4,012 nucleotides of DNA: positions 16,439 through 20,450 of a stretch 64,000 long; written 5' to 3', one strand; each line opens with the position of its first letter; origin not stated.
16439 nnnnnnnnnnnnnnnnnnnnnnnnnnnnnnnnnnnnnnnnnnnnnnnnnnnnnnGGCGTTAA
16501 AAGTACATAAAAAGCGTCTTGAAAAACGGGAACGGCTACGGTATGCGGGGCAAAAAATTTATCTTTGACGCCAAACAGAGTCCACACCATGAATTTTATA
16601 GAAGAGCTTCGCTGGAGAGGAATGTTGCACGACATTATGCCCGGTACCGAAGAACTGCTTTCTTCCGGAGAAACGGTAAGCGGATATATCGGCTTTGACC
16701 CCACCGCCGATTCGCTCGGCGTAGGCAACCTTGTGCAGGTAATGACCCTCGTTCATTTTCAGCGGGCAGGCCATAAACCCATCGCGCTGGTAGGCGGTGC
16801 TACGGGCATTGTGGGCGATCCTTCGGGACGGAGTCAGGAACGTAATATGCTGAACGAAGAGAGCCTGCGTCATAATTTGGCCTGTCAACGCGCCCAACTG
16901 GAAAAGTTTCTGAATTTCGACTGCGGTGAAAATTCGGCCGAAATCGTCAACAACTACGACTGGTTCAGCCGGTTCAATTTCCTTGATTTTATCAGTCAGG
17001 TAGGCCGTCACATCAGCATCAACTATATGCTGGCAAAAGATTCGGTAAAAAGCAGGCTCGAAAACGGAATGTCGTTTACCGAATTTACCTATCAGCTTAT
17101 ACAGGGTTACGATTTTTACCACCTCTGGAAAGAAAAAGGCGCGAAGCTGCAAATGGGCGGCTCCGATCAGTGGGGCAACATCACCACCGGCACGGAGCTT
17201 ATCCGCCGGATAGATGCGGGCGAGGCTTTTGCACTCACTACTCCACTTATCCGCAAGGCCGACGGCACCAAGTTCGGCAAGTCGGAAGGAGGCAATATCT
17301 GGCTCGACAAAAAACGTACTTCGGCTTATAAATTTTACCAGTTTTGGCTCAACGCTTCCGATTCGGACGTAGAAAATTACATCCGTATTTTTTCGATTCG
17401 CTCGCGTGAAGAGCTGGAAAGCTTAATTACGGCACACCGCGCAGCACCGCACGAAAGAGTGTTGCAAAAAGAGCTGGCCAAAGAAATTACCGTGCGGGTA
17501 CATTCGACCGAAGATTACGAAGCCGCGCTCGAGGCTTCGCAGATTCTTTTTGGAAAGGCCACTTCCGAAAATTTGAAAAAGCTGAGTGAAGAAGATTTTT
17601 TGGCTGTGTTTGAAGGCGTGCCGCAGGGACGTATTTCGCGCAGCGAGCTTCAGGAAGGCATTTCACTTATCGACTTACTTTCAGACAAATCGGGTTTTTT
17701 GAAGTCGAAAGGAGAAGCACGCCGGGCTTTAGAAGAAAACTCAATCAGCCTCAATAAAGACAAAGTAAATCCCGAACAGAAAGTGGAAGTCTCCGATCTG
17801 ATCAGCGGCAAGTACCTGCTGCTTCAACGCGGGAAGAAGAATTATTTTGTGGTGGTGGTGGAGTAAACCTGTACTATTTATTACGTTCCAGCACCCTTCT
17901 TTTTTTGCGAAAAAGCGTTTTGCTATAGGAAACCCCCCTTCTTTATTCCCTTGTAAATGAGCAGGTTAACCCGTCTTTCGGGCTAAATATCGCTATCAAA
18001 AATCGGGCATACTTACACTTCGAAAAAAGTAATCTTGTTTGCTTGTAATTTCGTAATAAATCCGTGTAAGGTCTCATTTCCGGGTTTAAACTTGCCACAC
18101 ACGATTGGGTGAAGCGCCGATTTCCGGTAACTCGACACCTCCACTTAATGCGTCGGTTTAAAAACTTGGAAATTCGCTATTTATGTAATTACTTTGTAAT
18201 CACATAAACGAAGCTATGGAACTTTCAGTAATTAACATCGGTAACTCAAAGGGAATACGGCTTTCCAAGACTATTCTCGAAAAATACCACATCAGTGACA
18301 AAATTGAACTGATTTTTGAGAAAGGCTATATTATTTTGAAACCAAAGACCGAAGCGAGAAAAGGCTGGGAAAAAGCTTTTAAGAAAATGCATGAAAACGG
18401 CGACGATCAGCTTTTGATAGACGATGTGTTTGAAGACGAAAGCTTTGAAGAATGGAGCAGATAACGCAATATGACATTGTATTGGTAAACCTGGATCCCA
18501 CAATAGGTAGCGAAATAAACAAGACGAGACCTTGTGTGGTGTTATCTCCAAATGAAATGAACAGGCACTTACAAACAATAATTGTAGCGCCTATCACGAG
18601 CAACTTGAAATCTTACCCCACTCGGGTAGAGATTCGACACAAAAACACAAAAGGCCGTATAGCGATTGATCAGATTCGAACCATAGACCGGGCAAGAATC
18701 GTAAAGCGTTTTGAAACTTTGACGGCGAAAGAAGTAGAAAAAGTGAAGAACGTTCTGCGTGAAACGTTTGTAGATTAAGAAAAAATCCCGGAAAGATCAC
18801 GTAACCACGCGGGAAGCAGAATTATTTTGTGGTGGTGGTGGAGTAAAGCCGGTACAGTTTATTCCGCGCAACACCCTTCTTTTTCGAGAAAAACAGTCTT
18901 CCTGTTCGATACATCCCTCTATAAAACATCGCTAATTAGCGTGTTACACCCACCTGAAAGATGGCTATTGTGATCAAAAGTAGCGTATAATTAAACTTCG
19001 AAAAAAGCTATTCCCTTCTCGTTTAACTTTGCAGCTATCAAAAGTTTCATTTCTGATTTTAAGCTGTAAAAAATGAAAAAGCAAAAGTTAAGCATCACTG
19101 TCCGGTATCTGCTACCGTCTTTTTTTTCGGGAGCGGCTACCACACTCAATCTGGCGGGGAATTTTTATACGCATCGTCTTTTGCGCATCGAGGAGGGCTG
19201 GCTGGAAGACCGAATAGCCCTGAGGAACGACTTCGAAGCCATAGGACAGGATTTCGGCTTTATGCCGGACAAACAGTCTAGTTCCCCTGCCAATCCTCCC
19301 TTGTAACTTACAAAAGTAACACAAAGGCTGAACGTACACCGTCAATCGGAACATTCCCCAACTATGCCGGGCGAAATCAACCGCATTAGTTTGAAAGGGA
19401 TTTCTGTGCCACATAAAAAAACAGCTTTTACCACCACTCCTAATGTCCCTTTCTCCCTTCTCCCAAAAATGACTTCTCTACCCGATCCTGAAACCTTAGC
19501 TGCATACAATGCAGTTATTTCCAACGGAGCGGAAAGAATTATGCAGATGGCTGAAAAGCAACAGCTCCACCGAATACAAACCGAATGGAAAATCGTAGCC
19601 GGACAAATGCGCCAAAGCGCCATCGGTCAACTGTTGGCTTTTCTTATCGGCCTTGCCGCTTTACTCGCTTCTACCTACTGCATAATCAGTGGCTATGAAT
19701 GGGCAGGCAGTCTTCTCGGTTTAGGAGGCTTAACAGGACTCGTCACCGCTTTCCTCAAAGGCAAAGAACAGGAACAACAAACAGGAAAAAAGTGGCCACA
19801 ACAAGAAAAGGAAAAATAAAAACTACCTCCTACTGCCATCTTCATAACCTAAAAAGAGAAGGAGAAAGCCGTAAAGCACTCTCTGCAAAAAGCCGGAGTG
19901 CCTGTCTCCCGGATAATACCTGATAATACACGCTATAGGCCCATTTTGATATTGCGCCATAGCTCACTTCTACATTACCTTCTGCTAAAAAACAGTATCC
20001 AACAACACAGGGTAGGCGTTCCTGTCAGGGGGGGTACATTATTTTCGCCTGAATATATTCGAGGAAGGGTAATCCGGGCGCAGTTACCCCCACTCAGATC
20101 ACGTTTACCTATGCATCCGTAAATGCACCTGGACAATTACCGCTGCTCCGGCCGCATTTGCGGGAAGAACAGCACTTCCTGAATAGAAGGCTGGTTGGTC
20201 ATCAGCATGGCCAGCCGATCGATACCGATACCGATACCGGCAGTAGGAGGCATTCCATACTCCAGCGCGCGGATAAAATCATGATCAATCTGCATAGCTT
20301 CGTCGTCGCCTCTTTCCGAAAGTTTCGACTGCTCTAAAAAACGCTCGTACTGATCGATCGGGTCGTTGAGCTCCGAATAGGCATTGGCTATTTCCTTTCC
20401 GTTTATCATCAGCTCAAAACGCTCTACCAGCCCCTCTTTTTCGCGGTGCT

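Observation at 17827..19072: mazEF-like cassette bracketed by a near-perfect 41-nt duplicate of the tyrS 3' end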

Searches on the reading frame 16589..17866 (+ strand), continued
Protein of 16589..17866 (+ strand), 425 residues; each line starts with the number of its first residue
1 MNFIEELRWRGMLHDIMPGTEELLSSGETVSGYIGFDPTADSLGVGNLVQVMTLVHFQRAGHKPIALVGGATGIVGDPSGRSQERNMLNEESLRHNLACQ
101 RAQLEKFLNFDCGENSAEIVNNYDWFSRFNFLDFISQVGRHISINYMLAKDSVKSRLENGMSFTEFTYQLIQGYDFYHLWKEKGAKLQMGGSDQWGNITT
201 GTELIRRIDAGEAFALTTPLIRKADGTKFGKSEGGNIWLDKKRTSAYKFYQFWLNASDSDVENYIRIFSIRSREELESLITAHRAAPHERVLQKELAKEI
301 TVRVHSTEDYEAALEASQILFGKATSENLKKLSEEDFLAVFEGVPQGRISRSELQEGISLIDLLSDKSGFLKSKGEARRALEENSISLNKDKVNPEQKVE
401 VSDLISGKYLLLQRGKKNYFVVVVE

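Call 79: find_encoding_contigs(protein=P0008, flank=4000, max_places=2)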
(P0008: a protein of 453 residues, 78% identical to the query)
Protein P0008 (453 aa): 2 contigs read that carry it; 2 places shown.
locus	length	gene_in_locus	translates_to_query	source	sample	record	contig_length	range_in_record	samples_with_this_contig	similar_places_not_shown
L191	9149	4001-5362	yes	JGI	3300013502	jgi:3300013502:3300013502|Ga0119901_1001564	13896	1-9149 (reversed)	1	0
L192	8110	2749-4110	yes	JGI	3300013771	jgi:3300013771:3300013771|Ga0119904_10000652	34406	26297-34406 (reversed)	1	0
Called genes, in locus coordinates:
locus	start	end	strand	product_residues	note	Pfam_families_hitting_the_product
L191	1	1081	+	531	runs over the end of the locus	PF00916:Sulfate_transp, PF16983:MFS_MOT1 (weak)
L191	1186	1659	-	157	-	PF01613:Flavin_Reduct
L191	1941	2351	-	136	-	PF08818:DUF1801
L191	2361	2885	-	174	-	PF00903:Glyoxalase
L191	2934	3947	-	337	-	PF01073:3Beta_HSD, PF01370:Epimerase, PF02719:Polysacc_synt_2, PF04321:RmlD_sub_bind, PF05368:NmrA (weak), PF07993:NAD_binding_4, PF13460:NAD_binding_10, PF16363:GDP_Man_Dehyd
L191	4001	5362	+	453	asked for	PF00579:tRNA-synt_1b, PF22421:SYY_C-terminal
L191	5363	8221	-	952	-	PF13517:FG-GAP_3 (faint), PF13570:Beta-prop_ACSF4 (faint), PF23727:Beta-prop_FAM234A_B (weak), PF13360:PQQ_2 (faint), PF13573:SprB, PF18962:Por_Secre_tail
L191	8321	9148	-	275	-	?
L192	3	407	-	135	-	?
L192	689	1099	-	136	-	PF08818:DUF1801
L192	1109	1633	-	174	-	PF00903:Glyoxalase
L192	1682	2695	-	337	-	PF01073:3Beta_HSD, PF01370:Epimerase, PF02719:Polysacc_synt_2, PF04321:RmlD_sub_bind, PF05368:NmrA (weak), PF07993:NAD_binding_4, PF13460:NAD_binding_10, PF16363:GDP_Man_Dehyd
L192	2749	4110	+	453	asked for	PF00579:tRNA-synt_1b, PF22421:SYY_C-terminal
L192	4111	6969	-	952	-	PF13517:FG-GAP_3 (faint), PF13570:Beta-prop_ACSF4 (faint), PF23727:Beta-prop_FAM234A_B (weak), PF13360:PQQ_2 (faint), PF13573:SprB, PF18962:Por_Secre_tail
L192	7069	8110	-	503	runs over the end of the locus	PF01336:tRNA_anti-codon, PF00152:tRNA-synt_2, PF01409:tRNA-synt_2d (faint)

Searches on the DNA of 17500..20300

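Call 21: search_rna_families(source=window, start=17500, end=20300, threshold=evalue, max_evalue=1)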
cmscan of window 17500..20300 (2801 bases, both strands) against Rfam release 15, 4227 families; matches with E-value up to 1: 0.
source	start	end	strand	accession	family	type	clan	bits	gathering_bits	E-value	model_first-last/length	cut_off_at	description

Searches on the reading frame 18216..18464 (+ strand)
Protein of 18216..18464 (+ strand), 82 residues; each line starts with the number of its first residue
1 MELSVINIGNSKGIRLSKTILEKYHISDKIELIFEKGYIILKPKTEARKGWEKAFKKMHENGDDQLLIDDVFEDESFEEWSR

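Call 7: search_protein_families(library=pfam, proteins=[window:18216-18464:+], max_evalue=0.01)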
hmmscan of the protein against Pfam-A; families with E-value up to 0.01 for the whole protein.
window:18216-18464:+ (82 aa): 0 families

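Call 64: search_protein_families(library=ncbifam, proteins=[window:18216-18464:+], max_evalue=0.01)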
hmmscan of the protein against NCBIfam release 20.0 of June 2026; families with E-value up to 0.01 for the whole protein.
window:18216-18464:+ (82 aa): 1 family
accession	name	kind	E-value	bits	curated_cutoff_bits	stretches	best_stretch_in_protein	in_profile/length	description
TIGR02609.1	doc_partner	hypoth_equivalog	0.0058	17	55.9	1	6-61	4-60/74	putative addiction module antidote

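Call 65: search_protein_families(library=padloc, proteins=[window:18216-18464:+], max_evalue=0.01)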
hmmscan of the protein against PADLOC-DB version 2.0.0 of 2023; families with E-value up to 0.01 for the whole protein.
window:18216-18464:+ (82 aa): 0 families
